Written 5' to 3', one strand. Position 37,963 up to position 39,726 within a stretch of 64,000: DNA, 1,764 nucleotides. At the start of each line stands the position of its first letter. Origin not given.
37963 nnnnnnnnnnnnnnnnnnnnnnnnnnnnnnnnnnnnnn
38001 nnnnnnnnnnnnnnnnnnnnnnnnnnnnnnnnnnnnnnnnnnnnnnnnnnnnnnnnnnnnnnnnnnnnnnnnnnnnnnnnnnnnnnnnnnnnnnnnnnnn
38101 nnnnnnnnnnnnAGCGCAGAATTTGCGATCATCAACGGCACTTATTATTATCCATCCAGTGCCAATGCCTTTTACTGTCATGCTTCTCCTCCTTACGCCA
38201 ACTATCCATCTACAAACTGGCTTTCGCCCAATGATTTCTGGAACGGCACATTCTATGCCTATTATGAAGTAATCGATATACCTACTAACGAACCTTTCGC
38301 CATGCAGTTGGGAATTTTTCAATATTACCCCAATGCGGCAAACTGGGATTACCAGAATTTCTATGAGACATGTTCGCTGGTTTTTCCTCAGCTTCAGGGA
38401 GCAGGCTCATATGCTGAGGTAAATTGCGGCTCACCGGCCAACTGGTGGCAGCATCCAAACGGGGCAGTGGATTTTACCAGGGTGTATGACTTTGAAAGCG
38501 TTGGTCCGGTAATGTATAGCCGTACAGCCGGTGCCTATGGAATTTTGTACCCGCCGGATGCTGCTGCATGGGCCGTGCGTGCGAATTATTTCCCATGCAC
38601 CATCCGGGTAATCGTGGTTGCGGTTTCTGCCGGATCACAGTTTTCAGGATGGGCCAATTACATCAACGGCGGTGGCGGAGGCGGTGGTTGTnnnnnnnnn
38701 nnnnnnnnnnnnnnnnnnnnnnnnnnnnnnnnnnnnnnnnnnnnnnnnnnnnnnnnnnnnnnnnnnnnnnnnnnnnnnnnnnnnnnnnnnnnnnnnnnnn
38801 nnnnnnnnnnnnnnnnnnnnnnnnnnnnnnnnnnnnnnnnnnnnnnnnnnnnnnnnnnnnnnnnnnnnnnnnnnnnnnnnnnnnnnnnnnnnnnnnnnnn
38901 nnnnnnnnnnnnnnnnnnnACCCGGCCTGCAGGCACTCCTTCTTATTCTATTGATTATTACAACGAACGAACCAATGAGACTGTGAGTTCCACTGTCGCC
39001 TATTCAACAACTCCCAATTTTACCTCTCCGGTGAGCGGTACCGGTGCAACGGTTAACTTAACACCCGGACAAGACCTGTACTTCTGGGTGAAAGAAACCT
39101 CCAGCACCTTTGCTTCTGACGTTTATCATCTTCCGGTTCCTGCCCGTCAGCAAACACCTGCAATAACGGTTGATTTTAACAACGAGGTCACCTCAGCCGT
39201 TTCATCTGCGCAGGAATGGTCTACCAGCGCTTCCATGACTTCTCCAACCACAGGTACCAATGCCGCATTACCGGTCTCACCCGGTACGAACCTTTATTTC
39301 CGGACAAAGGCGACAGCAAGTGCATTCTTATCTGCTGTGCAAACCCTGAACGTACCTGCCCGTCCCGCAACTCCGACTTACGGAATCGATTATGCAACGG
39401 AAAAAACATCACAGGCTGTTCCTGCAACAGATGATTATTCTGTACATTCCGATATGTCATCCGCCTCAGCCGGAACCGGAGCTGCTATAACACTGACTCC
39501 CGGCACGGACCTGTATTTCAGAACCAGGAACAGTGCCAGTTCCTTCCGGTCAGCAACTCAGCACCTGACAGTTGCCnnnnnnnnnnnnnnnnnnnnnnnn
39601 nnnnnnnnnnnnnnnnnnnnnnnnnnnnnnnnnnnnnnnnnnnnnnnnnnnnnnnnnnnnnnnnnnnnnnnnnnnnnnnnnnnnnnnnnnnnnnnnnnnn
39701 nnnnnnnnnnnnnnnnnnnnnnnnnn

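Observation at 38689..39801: A ~73-aa 'YFR' module (35 copies in five proteins) with ordered subtypes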

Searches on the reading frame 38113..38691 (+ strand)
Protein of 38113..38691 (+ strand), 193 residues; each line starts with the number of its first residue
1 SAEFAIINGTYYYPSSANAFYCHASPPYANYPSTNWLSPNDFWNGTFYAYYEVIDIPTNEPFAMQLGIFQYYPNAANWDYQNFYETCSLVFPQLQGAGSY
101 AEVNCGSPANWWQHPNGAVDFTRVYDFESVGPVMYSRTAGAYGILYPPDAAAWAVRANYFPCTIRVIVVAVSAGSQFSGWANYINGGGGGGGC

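Call 45: predict_structure(alignment_id=A3)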
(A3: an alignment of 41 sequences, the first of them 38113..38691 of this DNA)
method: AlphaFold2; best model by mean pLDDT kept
length: 193 residues; sequences in the alignment: 41
mean_pLDDT: 92.0   pTM: 0.88
mean pLDDT of the five models: 92.0, 90.8, 90.7, 90.3, 89.5
residues with pLDDT >= 90: 162; 70-90: 18; 50-70: 9; < 50: 4
segments of 3 or more residues with pLDDT < 50: 190-193
pLDDT, mean of each block of 10 residues (from residue 1): 92 95 74 88 98 98 97 91 94 93 97 95 93 96 95 97 96 97 74 44
secondary structure, 60 per line:
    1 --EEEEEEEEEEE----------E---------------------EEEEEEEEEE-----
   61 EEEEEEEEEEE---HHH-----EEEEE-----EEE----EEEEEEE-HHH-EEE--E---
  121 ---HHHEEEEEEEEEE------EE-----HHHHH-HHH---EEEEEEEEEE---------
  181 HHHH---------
elements in order: E3-13 E46-55 E61-71 E83-87 E93-95 E100-106 E112-114 E127-136 H150-154 E162-171 H181-184

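Call 49: fold_search(model_id=the predicted structure, library=pdb)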
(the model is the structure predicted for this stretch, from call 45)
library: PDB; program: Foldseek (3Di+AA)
matches with E <= 10: 1123; with E <= 0.001: 0
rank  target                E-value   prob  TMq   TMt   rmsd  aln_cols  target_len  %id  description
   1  2mev_3                1.4e-02  0.38  0.26  0.23  11.2       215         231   14  STRUCTURAL REFINEMENT AND ANALYSIS OF MENGO VIRUS (released 1990-01-15)
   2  9kd6_A                3.0e-02  0.63  0.31  0.15   9.9       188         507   11  Structural Basis for the Recognition of Blood Group Trisaccharides by Tulane virus (released 2025-11-05)
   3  8b38_C                3.6e-02  0.13  0.22  0.18  14.0       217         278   10  Chaetoceros socialis forma radians RNA virus 1 full capsid atomic model (released 2022-11-23)
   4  1wmx_B                4.0e-02  0.63  0.38  0.38   8.1       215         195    8  Crystal Structure of Family 30 Carbohydrate Binding Module (released 2004-08-03)
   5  8qpg_TA               4.3e-02  0.72  0.35  0.19   9.4       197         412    9  Turret of Haloferax tailed virus 1 (released 2024-10-09)
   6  8x95_B                4.3e-02  0.35  0.26  0.24  10.0       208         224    9  Cryo-EM structure of enterovirus A71 mature virion in complex with Fab h1A6.2 (released 2024-09-04)
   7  9eaa_B                4.3e-02  0.33  0.29  0.25  12.1       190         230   13  Seneca valley virus Altered particle at acidic condition (A-particle[C]) (released 2025-08-20)
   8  6iic_C                4.3e-02  0.30  0.28  0.22  11.2       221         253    7  CryoEM structure of Mud Crab Dicistrovirus (released 2019-01-16)
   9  4n53_C                4.5e-02  0.30  0.27  0.23  11.8       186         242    9  Human enterovirus 71 uncoating intermediate captured at atomic resolution (released 2014-02-05)
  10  6f5j_C                4.8e-02  0.20  0.25  0.16  11.3       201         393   15  Structure of deformed wing virus carrying the GFP gene (released 2018-12-12)
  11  3jb4_C                5.4e-02  0.60  0.34  0.29   8.6       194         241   10  Structure of Ljungan virus: insight into picornavirus packaging (released 2015-10-21)
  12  8x95_C                5.4e-02  0.18  0.23  0.20  11.6       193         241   12  Cryo-EM structure of enterovirus A71 mature virion in complex with Fab h1A6.2 (released 2024-09-04)
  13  6r3m_A                5.7e-02  0.66  0.34  0.37   8.4       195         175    9  Family 11 Carbohydrate-Binding Module from Clostridium thermocellum in complex with beta-1,3-1,4-mixed-linked tetrasac (released 2020-02-05)
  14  5o5b_3                5.7e-02  0.38  0.31  0.27  10.8       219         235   11  Poliovirus type 3 (strain Saukett) stabilized virus-like particle (released 2017-07-12)
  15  3m8l_A                5.7e-02  0.23  0.26  0.12  12.3       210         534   10  Crystal Structure Analysis of the Feline Calicivirus Capsid Protein (released 2010-06-30)
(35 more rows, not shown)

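Call 53: find_related_loci(query=A4, collection=genome_contigs, flank=8000)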
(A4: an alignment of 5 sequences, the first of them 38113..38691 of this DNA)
Query A4 (193 aa) in genome_contigs; peptide patterns used: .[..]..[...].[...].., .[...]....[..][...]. (x = any residue, [..] = any of these).
33 stretches matched a pattern; 5 encode a relative of the query (tblastn E <= 1e-3); 4 distinct loci.
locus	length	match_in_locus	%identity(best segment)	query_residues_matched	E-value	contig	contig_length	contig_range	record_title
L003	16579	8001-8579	64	1-189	2e-80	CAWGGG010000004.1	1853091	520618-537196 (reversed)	MAG: uncultured Bacteroidales bacterium isolate MFD02979.bin.1.62 genome assembly, contig: contig_57538, whole genome sh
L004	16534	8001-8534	41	1-185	3e-34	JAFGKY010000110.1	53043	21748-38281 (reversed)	MAG: Bacteroidales bacterium isolate Zod_Metabat.37 k87_8406219, whole genome shotgun sequence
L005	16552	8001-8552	34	1-186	1e-26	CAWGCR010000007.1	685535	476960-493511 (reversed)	MAG: uncultured Bacteroidales bacterium isolate MFD03804.bin.2.165 genome assembly, contig: contig_42326, whole genome s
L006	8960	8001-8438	26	28-185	3e-12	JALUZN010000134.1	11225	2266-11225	MAG: Draconibacterium sp. isolate 132-544_metabat1_scaf2bin.004 132-544_scaffold_1853_c1, whole genome shotgun sequence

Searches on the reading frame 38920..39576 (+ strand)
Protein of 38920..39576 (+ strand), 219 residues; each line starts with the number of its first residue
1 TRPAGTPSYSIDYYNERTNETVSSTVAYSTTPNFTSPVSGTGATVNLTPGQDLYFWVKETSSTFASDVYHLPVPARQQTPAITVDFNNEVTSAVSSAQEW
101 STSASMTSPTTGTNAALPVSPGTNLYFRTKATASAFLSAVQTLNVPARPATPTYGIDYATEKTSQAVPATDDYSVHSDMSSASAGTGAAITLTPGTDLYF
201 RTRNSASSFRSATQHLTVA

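Call 32: predict_structure(alignment_id=A2)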
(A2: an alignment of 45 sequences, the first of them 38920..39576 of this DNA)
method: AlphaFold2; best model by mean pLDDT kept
length: 219 residues; sequences in the alignment: 45
mean_pLDDT: 96.5   pTM: 0.84
mean pLDDT of the five models: 96.5, 96.5, 96.2, 96.0, 95.9
residues with pLDDT >= 90: 212; 70-90: 7; 50-70: 0; < 50: 0
segments of 3 or more residues with pLDDT < 50: none
pLDDT, mean of each block of 10 residues (from residue 1): 84 98 97 95 98 95 93 98 97 98 97 98 98 98 98 98 98 98 97 98 96 97
secondary structure, 60 per line:
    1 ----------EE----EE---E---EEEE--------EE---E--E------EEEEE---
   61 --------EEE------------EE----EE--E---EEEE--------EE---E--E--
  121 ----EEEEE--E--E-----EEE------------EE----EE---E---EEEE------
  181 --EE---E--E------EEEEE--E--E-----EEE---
elements in order: E26-29 E53-57 E69-71 E98-101 E125-129 E141-143 E171-174 E198-202 E214-216

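Call 34: fold_search(model_id=the predicted structure, library=pdb)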
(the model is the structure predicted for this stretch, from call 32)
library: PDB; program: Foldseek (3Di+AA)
matches with E <= 10: 1539; with E <= 0.001: 17
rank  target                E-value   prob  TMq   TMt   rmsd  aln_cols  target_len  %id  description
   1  9g8b_A                9.8e-06  1.00  0.40  0.30   8.6       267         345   17  CryoEM structure of the fragment-2 (2892-3236) in the grappling hook protein A (GhpA) in the bacterium Aureispira sp.  (released 2024-10-16)
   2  9flx_A                1.0e-05  1.00  0.39  0.30   9.1       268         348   16  CryoEM structure of the fragment-4 (4074-4421) in the grappling hook protein A (GhpA) in the bacterium Aureispira sp.  (released 2024-10-16)
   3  9flw_A                3.2e-05  1.00  0.38  0.23   8.7       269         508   13  CryoEM structure of the fragment-6 (3571-4078) in the grappling hook protein A (GhpA) in the bacterium Aureispira sp.  (released 2024-10-16)
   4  9flu_A                4.2e-05  1.00  0.37  0.29   9.0       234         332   17  CryoEM structure of the fragment-1 (3402-3733) in the grappling hook protein A (GhpA) in the bacterium Aureispira sp.  (released 2024-10-16)
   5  4gh7_B                4.2e-05  1.00  0.28  0.24  14.3       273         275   13  Crystal structure of Anticalin N7A in complex with oncofetal fibronectin fragment Fn7B8 (released 2012-12-26)
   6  9fly_A                9.1e-05  1.00  0.42  0.16   8.4       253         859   18  CryoEM structure of the base (4151-5009) in the grappling hook protein A (GhpA) in the bacterium Aureispira sp. CCB-QB (released 2024-10-16)
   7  8peq_A                1.5e-04  1.00  0.32  0.28  14.0       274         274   12  Complex of diubiquitin-derived artificial binding protein (Affilin) variant Af2 with its target oncofetal fibronectin  (released 2024-06-26)
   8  9fls_A                1.7e-04  1.00  0.43  0.33   7.9       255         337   17  CryoEM structure of the fragment-3 (2061-2397) in the grappling hook protein A (GhpA) in the bacterium Aureispira sp.  (released 2024-10-16)
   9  7mrs_A                1.9e-04  0.99  0.26  0.21  15.3       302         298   11  Zebrafish CNTN4 APPb complex (released 2022-01-05)
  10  5n47_F                2.0e-04  0.99  0.27  0.23  14.8       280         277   14  Structure of Anticalin N7E in complex with the three-domain fragment Fn7B8 of human oncofetal fibronectin (released 2018-02-14)
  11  5e53_A                2.9e-04  0.99  0.27  0.23  14.5       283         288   11  Crystal structure of chicken CNTN1 FN1-FN3 domains (released 2016-08-31)
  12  9flp_A                3.2e-04  1.00  0.35  0.14   8.6       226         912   18  CryoEM structure of the neck (1403-2314) in the grappling hook protein A (GhpA) in the bacterium Aureispira sp. CCB-QB (released 2024-10-16)
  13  5e53_C                3.9e-04  0.99  0.24  0.21  14.5       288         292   12  Crystal structure of chicken CNTN1 FN1-FN3 domains (released 2016-08-31)
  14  5e7l                  3.9e-04  0.91  0.20  0.17  16.2       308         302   11  Crystal structure of mouse CNTN2 FN1-FN3 domains (released 2016-08-31)
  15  5mya_A                4.8e-04  1.00  0.32  0.27  11.3       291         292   12  Homodimerization of Tie2 Fibronectin-like domains 1-3 in space group C2 (released 2017-04-26)
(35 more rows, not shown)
